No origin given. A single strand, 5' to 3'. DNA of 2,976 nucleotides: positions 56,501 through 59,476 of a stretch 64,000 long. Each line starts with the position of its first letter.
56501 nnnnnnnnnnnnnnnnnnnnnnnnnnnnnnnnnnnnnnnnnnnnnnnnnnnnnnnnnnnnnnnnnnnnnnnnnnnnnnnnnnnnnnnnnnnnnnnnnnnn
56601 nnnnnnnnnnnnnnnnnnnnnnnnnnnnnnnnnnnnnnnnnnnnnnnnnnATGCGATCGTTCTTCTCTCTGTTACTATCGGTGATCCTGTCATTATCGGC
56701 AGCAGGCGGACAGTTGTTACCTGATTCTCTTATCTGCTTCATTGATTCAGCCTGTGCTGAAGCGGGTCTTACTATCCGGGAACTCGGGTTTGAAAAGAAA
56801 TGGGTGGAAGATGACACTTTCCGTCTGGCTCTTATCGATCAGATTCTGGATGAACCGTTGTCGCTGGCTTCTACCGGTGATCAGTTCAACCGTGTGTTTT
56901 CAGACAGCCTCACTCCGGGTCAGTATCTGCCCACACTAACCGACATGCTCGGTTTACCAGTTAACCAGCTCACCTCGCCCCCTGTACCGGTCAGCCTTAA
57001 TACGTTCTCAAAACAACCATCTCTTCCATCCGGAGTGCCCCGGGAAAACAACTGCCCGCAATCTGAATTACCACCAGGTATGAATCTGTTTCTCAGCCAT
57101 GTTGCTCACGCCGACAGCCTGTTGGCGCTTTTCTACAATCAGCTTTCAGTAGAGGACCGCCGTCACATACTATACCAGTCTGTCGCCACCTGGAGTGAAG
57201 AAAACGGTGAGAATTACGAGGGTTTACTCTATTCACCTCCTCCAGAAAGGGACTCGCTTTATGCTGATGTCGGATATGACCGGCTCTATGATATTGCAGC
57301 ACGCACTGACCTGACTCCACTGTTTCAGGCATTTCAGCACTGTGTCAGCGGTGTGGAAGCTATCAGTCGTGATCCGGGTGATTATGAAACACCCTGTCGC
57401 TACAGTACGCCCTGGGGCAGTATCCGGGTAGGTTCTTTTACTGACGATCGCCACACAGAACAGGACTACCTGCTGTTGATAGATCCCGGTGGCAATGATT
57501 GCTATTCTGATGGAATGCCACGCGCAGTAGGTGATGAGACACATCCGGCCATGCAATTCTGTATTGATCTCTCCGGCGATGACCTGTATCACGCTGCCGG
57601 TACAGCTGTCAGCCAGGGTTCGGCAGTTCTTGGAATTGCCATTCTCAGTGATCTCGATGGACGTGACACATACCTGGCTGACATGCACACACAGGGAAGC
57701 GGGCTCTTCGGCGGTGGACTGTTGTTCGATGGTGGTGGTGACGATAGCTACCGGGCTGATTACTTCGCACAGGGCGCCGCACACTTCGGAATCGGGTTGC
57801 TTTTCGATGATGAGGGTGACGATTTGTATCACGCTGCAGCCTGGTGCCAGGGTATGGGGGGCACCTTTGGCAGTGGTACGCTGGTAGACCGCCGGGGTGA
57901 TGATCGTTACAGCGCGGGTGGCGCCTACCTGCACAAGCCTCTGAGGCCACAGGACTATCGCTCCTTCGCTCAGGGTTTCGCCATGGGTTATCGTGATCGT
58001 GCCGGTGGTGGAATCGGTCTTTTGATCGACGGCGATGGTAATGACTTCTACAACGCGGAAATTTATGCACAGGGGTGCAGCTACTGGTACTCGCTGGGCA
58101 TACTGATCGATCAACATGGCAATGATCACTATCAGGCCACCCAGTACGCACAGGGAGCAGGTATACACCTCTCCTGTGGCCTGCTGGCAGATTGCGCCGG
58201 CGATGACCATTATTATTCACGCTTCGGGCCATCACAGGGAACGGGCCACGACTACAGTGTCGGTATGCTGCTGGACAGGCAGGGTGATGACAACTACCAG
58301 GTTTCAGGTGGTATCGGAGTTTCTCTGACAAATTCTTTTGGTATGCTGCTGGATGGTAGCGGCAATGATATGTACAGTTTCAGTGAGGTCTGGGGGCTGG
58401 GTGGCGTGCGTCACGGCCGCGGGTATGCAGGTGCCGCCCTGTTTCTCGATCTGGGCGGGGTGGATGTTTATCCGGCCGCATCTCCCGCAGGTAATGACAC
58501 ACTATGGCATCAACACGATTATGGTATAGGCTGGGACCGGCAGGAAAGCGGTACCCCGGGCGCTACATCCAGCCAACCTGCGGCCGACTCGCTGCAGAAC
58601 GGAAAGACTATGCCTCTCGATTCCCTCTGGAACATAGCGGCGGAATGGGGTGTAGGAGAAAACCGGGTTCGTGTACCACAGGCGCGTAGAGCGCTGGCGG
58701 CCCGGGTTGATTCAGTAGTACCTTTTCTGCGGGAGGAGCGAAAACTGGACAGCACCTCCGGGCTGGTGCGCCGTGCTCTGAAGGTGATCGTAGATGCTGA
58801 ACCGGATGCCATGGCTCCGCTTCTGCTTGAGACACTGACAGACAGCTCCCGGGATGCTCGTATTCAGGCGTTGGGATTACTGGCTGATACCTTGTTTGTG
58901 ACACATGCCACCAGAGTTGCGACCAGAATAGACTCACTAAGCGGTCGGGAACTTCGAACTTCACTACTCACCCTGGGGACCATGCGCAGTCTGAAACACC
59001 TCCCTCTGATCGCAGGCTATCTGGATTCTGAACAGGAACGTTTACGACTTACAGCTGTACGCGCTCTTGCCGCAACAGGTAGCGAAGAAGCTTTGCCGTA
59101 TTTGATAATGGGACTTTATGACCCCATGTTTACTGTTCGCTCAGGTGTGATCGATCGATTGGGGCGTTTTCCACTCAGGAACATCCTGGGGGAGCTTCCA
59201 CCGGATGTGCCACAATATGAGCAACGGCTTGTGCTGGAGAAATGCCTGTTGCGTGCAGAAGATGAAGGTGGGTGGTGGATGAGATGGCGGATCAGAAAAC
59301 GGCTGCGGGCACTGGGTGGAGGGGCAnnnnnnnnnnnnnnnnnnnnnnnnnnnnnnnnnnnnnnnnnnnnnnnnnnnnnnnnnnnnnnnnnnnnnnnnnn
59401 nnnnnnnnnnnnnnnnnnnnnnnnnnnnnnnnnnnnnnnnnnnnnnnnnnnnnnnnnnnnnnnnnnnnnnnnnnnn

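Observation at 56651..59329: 923-aa secreted protein built from ~11 novel Gly/Asp-rich 28-aa repeats fused to HEAT repeats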

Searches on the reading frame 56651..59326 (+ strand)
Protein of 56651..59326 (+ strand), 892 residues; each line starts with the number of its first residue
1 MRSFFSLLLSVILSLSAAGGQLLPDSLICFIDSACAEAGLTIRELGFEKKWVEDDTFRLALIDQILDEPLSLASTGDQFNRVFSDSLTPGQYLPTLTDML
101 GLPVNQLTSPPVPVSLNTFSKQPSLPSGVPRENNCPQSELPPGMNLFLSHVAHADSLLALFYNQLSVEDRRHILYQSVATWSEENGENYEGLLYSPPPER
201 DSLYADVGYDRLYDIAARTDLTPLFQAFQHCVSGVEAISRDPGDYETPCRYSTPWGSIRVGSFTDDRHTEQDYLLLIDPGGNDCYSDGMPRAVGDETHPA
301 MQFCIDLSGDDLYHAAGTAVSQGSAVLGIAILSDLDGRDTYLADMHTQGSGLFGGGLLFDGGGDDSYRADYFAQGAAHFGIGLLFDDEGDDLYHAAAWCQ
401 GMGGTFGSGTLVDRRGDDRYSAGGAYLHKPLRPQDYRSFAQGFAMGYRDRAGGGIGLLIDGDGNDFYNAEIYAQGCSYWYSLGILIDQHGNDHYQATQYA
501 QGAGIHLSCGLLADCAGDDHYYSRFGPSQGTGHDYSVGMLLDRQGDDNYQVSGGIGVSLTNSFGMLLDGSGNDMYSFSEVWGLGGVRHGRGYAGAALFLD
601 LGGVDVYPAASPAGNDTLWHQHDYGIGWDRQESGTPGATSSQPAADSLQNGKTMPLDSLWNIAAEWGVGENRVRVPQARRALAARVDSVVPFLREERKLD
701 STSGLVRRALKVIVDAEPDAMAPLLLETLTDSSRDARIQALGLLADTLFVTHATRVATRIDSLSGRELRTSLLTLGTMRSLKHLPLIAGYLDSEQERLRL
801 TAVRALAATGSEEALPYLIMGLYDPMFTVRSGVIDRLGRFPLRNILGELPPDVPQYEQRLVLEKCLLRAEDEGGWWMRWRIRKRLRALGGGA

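Call 3: search_protein_families(library=pfam, proteins=[window:56651-59326:+], max_evalue=10)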
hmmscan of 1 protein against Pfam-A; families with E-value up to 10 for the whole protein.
window:56651-59326:+ (892 aa): 4 families
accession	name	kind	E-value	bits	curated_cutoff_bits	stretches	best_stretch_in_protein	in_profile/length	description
PF13646.12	HEAT_2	-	7.9e-09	36.1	27.7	1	769-834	18-84/88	HEAT repeats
PF02985.28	HEAT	-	0.003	18.1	23.5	0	784-808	2-26/31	HEAT repeat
PF03130.22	HEAT_PBS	-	0.0064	17.4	20.9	1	798-822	1-25/27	PBS lyase HEAT-like repeat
PF13513.12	HEAT_EZ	-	0.43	11.6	27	1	719-744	27-52/55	HEAT-like repeat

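Call 4: search_protein_families(library=ncbifam, proteins=[window:56651-59326:+], max_evalue=10)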
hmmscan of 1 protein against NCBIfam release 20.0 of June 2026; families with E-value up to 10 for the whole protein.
window:56651-59326:+ (892 aa): 3 families
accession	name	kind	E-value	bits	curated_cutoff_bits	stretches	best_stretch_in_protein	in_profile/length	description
NF010374.0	PRK13800.1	equivalog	0.00066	18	1196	1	685-814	623-747/898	fumarate reductase/succinate dehydrogenase flavoprotein subunit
NF045915.1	PhycobilmeDegNblB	equivalog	0.0055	16.3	300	1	773-841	121-189/214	phycobilisome degradation protein NblB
NF058502.1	phyc_lyase_CpcE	equivalog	0.1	12.1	330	1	706-827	59-193/260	C-phycocyanin alpha-cysteine-84 phycocyanobilin lyase subunit CpcE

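Call 5: search_solved_structures(query=window:56651-59326:+, max_evalue=10)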
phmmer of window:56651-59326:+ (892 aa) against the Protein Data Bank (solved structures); distinct sequences matched with E-value up to 10: 17.
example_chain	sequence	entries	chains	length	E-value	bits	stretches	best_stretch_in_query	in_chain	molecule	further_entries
9sah_A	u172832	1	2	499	1.1e-11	46.9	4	708-840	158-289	E4-NB2 synthetic fusion protein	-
6fsq_A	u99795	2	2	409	1.1e-05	27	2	700-840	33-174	alphaRep A3_bGFPD | A3_bGFPD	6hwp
6gwc_C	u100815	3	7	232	3.2e-05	25.4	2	732-840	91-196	iE5 ALPHAREP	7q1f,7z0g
6ft5_A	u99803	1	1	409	4.1e-05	25.1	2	700-840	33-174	alphaRep A3_A3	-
4zv6_A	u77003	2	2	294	8.2e-05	24.1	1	720-839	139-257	AlphaRep-7 | alpha-Rep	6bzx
4xl5_C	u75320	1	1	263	0.00028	22.3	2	785-840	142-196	bGFP-A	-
9rhz_A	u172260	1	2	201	0.00037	21.9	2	775-839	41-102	ALPHAREP bE5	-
8aw4_A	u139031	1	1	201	0.0098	17.2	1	733-838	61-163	ALPHAREP bB-E3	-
6gx7_E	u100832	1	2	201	0.032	15.5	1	737-845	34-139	iiiA5 ALPHAREP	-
7p0h_A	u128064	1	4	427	0.033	15.4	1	720-839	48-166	Helicobacter pylori ComF fused to an artificial alphaREP crystallization helper (named B2)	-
3ltm_A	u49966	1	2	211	0.041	15.1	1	698-840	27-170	Alpha-Rep4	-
3ltj_A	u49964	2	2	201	0.064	14.5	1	700-840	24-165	AlphaRep-4 | bA3-2: binder of A3 protein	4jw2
9t1m_A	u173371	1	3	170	0.15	13.3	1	734-837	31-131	Alpha Rep E4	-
6veh_A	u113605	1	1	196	0.15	13.3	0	788-840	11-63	HEAT repeat domain-containing protein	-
5dcq_A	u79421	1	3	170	0.18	13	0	785-839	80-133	artificial repeat proteins (alphaREP3)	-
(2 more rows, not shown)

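Call 7: find_homologous_proteins(query=window:56651-59326:+)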
Query window:56651-59326:+ (892 aa): 1366 proteins with E <= 0.001 among 8000 candidates; the best 120 are listed.
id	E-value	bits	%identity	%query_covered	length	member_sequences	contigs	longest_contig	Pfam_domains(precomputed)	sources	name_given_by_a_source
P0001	0.0e+0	2062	100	100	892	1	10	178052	PF13646.13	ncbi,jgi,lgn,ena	-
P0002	0.0e+0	1654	81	100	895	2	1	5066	PF13646.13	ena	-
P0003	0.0e+0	1631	80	98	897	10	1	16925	PF13646.13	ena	-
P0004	0.0e+0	1402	70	100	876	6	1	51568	PF13646.13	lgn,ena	-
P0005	0.0e+0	1263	64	97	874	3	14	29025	PF13646.13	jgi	-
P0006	2.7e-165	570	39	90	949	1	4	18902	PF02985.29,PF03130.23,PF13513.13,PF13646.13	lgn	-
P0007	4.3e-163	563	38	93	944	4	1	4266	PF02985.29,PF03130.23,PF13513.13,PF13646.13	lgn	-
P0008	6.8e-162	559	38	89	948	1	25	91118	PF02985.29,PF03130.23,PF13513.13,PF13646.13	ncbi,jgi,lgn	-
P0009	1.4e-161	558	39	92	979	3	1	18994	PF02985.29,PF03130.23,PF13646.13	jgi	jgi:HEAT repeat protein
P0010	1.1e-160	555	37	95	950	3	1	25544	PF02985.29,PF03130.23,PF13513.13,PF13646.13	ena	-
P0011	2.9e-160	553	37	93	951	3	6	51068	PF02985.29,PF03130.23,PF13513.13,PF13646.13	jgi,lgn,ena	-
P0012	2.4e-159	550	38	93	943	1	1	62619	PF00514.30,PF02985.29,PF03130.23,PF13513.13,PF13646.13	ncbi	-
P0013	6.4e-159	549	38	90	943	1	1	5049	PF02985.29,PF03130.23,PF13513.13,PF13646.13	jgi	jgi:hypothetical protein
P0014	5.0e-158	546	37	92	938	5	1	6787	PF02985.29,PF03130.23,PF13513.13,PF13646.13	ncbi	-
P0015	5.7e-158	546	38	93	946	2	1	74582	PF00514.30,PF02985.29,PF03130.23,PF13513.13,PF13646.13,PF23227.2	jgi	-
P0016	1.0e-157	545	38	92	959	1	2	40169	PF02985.29,PF03130.23,PF13513.13,PF13646.13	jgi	jgi:HEAT repeat protein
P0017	1.6e-157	544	38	91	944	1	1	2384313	PF00514.30,PF02985.29,PF03130.23,PF13513.13,PF13646.13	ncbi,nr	ncbi:MAG: HEAT repeat domain-containing protein [candidate division WOR-3 bacterium]|nr:MAG: HEAT re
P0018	4.7e-157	543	38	89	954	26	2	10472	PF02985.29,PF03130.23,PF13513.13,PF13646.13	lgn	-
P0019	1.4e-156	541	38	93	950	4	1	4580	PF02985.29,PF03130.23,PF13646.13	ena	-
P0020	3.7e-156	540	39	89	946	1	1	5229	PF02985.29,PF03130.23,PF13513.13,PF13646.13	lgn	-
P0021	2.1e-155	537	38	90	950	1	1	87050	PF02985.29,PF03130.23,PF13513.13,PF13646.13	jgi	jgi:hypothetical protein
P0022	2.3e-155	537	37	93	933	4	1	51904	PF02985.29,PF03130.23,PF13646.13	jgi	-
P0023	3.3e-154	533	37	91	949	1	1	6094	PF02985.29,PF03130.23,PF13513.13,PF13646.13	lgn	-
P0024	3.6e-154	533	38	93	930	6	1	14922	PF02985.29,PF03130.23,PF13513.13,PF13646.13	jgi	-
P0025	2.7e-153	530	37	90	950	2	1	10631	PF02985.29,PF03130.23,PF13513.13,PF13646.13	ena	-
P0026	6.0e-153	529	38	90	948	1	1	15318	PF02985.29,PF03130.23,PF13513.13,PF13646.13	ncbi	-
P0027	2.4e-152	527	37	94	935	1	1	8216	PF02985.29,PF03130.23,PF13646.13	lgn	-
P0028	3.8e-150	520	37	91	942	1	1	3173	PF02985.29,PF03130.23,PF13513.13,PF13646.13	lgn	-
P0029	4.9e-150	520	39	94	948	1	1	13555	PF02985.29,PF13646.13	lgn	-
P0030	1.1e-149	518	37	93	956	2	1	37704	PF02985.29,PF03130.23,PF13513.13,PF13646.13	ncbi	-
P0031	2.2e-148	514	38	93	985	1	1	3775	PF02985.29,PF03130.23,PF13513.13,PF13646.13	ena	-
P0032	1.2e-147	512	40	78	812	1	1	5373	PF02985.29,PF03130.23,PF13513.13,PF13646.13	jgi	jgi:hypothetical protein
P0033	1.5e-147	511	36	94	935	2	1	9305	PF02985.29,PF03130.23,PF13513.13,PF13646.13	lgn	-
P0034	4.6e-147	510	38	92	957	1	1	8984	PF02985.29,PF03130.23,PF13646.13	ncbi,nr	ncbi:MAG: HEAT repeat domain-containing protein [Candidatus Cloacimonadales bacterium]|nr:HEAT repea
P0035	8.7e-147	509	38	92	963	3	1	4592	PF02985.29,PF03130.23,PF13646.13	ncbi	-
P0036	1.3e-146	508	38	98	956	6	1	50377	PF02985.29,PF03130.23,PF13646.13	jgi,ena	-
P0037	2.1e-146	508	38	94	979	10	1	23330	PF02985.29,PF03130.23,PF13646.13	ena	-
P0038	2.7e-146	507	36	93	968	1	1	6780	PF03130.23,PF13646.13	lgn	-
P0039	1.8e-145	505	38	96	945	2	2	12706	PF02985.29,PF03130.23,PF13646.13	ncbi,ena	-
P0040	8.3e-145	502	37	94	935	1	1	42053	PF03130.23,PF13646.13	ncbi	-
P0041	1.7e-144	501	36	93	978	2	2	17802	PF03130.23,PF13646.13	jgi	jgi:hypothetical protein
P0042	4.7e-144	500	38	93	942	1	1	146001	PF13646.13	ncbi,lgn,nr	ncbi:MAG: hypothetical protein K9N07_04775 [Candidatus Cloacimonetes bacterium]|nr:hypothetical prot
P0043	4.9e-144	500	37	93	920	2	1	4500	PF02985.29,PF03130.23,PF13646.13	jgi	-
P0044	2.7e-143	497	35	93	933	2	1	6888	PF02985.29,PF03130.23,PF13513.13,PF13646.13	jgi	-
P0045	3.6e-143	497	36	97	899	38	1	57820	PF03130.23,PF13646.13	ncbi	-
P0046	4.0e-143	497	35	93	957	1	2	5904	PF02985.29,PF03130.23,PF13513.13,PF13646.13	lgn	-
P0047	4.1e-143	497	37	95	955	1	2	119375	PF02985.29,PF03130.23,PF13646.13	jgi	jgi:HEAT repeat protein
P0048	5.2e-143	496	36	93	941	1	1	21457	PF03130.23,PF13646.13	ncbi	-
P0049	7.6e-143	496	36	93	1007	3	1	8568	PF02985.29,PF03130.23,PF13646.13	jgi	jgi:HEAT repeat protein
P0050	8.5e-143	496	38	95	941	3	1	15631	PF02985.29,PF03130.23,PF13646.13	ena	-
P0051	9.4e-143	496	38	95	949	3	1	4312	PF02985.29,PF03130.23,PF13646.13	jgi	jgi:hypothetical protein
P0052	2.0e-142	494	38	91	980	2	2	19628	PF02985.29,PF03130.23,PF13646.13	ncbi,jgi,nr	ncbi:HEAT repeat domain-containing protein [bacterium]|nr:HEAT repeat domain-containing protein [bac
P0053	3.6e-142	494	37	94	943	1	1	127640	PF02985.29,PF03130.23,PF13646.13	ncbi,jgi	jgi:HEAT repeat protein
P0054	5.0e-142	493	36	93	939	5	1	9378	PF02985.29,PF13646.13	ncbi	-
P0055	6.4e-142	493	37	89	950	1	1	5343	PF02985.29,PF13646.13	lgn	-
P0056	1.8e-141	491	37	91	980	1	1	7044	PF03130.23,PF13646.13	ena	-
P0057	2.1e-141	491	36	94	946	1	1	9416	PF02985.29,PF13646.13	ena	-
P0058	5.0e-141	490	36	93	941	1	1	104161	PF02985.29,PF13646.13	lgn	-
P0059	6.7e-141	489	37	94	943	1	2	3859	PF02985.29,PF03130.23,PF13646.13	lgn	-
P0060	9.0e-141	489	36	91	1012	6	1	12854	PF02985.29,PF03130.23,PF13646.13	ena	-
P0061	1.2e-140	489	36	92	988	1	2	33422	PF03130.23,PF13646.13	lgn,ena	-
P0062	1.2e-140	489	35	93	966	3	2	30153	PF02985.29,PF03130.23,PF13513.13,PF13646.13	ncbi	ncbi:MAG: HEAT repeat domain-containing protein [candidate division WOR-3 bacterium]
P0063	2.8e-140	487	37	93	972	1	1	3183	PF02985.29,PF03130.23,PF13513.13,PF13646.13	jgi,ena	-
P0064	2.8e-140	487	37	93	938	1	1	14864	PF02985.29,PF03130.23,PF13646.13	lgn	-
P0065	4.4e-140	487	37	92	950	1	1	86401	PF02985.29,PF13646.13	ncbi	-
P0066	4.4e-140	487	36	93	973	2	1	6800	PF02985.29,PF03130.23,PF13646.13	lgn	-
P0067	1.1e-139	485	36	92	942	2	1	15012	PF02985.29,PF13646.13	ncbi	-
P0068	1.2e-139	485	36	94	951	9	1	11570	PF02985.29,PF13646.13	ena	-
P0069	1.2e-139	485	37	89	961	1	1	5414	PF03130.23,PF13646.13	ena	-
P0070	1.3e-139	485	36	94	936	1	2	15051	PF02985.29,PF03130.23,PF13646.13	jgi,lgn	jgi:HEAT repeat protein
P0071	2.4e-139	484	37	93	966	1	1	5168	PF02985.29,PF03130.23,PF13646.13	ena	-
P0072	2.8e-139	484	36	94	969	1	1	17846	PF02985.29,PF03130.23,PF13646.13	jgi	jgi:HEAT repeat protein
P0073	3.5e-139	484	35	99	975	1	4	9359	PF03130.23,PF13646.13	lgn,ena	-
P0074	5.0e-139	483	36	92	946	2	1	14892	PF13646.13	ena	-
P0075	9.6e-139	482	35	90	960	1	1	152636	PF02985.29,PF03130.23,PF13646.13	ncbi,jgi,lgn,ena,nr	ncbi:MAG: HEAT repeat domain-containing protein [Candidatus Latescibacteria bacterium]|nr:HEAT repea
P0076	1.1e-138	482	36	91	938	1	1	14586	PF02985.29,PF13646.13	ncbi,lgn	-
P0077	1.6e-138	482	37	92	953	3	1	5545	PF02985.29,PF03130.23,PF13646.13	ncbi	-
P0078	1.9e-138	481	37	90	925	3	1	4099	PF02985.29,PF03130.23,PF13513.13,PF13646.13,PF23227.2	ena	-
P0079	2.9e-138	481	36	93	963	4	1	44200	PF02985.29,PF03130.23,PF13646.13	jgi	jgi:HEAT repeat protein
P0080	3.0e-138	481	36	93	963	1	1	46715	PF03130.23,PF13646.13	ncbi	-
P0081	3.2e-138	481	36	92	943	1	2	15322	PF02985.29,PF13646.13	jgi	-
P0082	7.8e-138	479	37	96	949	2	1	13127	PF13646.13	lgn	-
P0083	8.0e-138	479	36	91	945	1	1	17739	PF13646.13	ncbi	-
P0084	1.3e-137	478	36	92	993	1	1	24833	PF02985.29,PF03130.23,PF13646.13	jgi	jgi:HEAT repeat protein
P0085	5.7e-137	476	36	92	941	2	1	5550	PF02985.29,PF13646.13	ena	-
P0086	2.6e-136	474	36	93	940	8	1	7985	PF02985.29,PF13646.13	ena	-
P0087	3.5e-136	474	37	91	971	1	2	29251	PF02985.29,PF03130.23,PF13646.13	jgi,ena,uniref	uniref:HEAT repeat domain-containing protein n=1 Tax=candidate division WOR-3 bacterium TaxID=205214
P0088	9.8e-136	472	35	96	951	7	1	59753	PF02985.29,PF03130.23,PF13646.13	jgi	-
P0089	1.1e-135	472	38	91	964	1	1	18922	PF02985.29,PF03130.23,PF13646.13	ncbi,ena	-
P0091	1.6e-135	472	37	91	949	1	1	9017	PF02985.29,PF03130.23,PF13646.13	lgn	-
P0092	1.6e-135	472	36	92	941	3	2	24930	PF02985.29,PF13646.13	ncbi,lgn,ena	-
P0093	1.6e-135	472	37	94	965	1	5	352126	PF03130.23,PF13646.13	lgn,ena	-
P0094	1.8e-135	471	35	93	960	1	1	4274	PF02985.29,PF03130.23,PF13646.13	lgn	-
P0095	3.2e-135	471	36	88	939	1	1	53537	PF02985.29,PF13646.13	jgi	jgi:hypothetical protein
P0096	3.9e-135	470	36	93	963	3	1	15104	PF02985.29,PF03130.23,PF13646.13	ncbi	-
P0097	6.9e-135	469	36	89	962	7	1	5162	PF02985.29,PF03130.23,PF13646.13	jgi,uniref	uniref:HEAT repeat domain-containing protein n=1 Tax=candidate division WOR-3 bacterium TaxID=205214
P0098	1.5e-134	468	34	90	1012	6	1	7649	PF02985.29,PF03130.23,PF13646.13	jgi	jgi:hypothetical protein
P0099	2.8e-134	468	37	92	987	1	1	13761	PF13646.13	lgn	-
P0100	2.9e-134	467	35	90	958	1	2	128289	PF02985.29,PF03130.23,PF13646.13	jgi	jgi:hypothetical protein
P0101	4.0e-134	467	37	93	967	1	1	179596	PF03130.23,PF13646.13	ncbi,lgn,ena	-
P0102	4.4e-134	467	37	95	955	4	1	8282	PF03130.23,PF13646.13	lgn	-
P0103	6.0e-134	466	38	91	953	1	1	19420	PF02985.29,PF03130.23,PF13646.13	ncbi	ncbi:MAG: HEAT repeat domain-containing protein [bacterium]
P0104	6.4e-134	466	37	93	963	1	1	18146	PF13646.13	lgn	-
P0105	9.2e-134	466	35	93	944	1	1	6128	PF02985.29,PF13646.13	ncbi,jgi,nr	ncbi:MAG: HEAT repeat domain-containing protein [Candidatus Cloacimonetes bacterium]|jgi:HEAT repeat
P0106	9.6e-134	466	37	77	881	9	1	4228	PF02985.29,PF03130.23,PF13646.13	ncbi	-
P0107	1.3e-133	465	36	92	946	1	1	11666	PF13646.13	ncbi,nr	ncbi:MAG: HEAT repeat domain-containing protein [Candidatus Cloacimonadota bacterium]|nr:HEAT repeat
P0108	1.6e-133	465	35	95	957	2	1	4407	PF02985.29,PF03130.23,PF13646.13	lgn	-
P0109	1.6e-133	465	44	59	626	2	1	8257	PF02985.29,PF03130.23,PF13513.13,PF13646.13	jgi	jgi:hypothetical protein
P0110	1.8e-133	465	37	90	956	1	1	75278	PF02985.29,PF03130.23,PF13646.13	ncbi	-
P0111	2.3e-133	464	37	94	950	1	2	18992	PF02985.29,PF13646.13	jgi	jgi:HEAT repeat protein/ketosteroid isomerase-like protein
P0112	3.6e-133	464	35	95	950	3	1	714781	PF02985.29,PF03130.23,PF13646.13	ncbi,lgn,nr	ncbi:HEAT repeat domain-containing protein [candidate division WOR-3 bacterium]|nr:HEAT repeat domai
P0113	6.9e-133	463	37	93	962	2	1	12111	PF02985.29,PF03130.23,PF13646.13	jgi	jgi:HEAT repeat protein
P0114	1.5e-132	462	37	90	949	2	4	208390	PF02985.29,PF03130.23,PF13646.13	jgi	jgi:hypothetical protein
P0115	1.6e-132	462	36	92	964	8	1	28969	PF02985.29,PF03130.23,PF13646.13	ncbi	ncbi:MAG: HEAT repeat domain-containing protein [candidate division WOR-3 bacterium]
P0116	1.7e-132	462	37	90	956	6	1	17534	PF02985.29,PF03130.23,PF13646.13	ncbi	ncbi:MAG: HEAT repeat domain-containing protein [candidate division WOR-3 bacterium]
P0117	2.3e-132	461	36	90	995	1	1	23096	PF03130.23,PF13646.13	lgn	-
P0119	7.6e-132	459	36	90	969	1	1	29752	PF02985.29,PF03130.23,PF13646.13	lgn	-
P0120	1.1e-131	459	37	93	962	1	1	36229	PF13646.13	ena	-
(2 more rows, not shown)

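Call 11: find_encoding_contigs(protein=P0001, flank=10000, max_places=3)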
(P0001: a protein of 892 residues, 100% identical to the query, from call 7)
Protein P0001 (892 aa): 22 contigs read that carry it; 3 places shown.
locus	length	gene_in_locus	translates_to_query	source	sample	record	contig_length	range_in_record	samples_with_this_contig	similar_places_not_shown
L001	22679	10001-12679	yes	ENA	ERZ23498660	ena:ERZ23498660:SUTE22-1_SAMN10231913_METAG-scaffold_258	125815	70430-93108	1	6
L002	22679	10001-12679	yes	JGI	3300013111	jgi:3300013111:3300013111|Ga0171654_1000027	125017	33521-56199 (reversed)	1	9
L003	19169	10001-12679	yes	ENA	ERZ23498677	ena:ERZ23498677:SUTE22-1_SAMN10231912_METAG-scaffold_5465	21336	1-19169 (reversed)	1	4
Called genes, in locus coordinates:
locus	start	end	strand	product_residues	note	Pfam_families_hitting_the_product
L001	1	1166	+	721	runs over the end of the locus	PF08240:ADH_N (faint), PF00107:ADH_zinc_N, PF01408:GFO_IDH_MocA, PF22725:GFO_IDH_MocA_C3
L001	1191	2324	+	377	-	-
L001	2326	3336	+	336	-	PF04007:DUF354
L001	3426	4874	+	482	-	PF13727:CoA_binding_3, PF02397:Bac_transf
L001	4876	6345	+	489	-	-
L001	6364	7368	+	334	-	PF01408:GFO_IDH_MocA, PF03447:NAD_binding_3 (weak), PF02894:GFO_IDH_MocA_C, PF22725:GFO_IDH_MocA_C3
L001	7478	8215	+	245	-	PF00793:DAHP_synth_1, PF03102:NeuB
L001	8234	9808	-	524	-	PF01676:Metalloenzyme, PF06415:iPGM_N, PF01663:Phosphodiest (weak)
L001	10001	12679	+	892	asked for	PF13646:HEAT_2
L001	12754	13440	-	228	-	-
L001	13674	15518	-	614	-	PF01807:Zn_ribbon_DnaG, PF08275:DNAG_N, PF01751:Toprim, PF13155:Toprim_2, PF13362:Toprim_3, PF13662:Toprim_4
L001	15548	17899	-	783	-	PF00488:MutS_V, PF01713:Smr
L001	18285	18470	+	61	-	-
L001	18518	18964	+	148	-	PF00583:Acetyltransf_1, PF13673:Acetyltransf_10, PF13508:Acetyltransf_7, PF08445:FR47 (weak)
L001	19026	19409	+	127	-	PF02537:CRCB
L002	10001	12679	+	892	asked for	PF13646:HEAT_2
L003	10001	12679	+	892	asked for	PF13646:HEAT_2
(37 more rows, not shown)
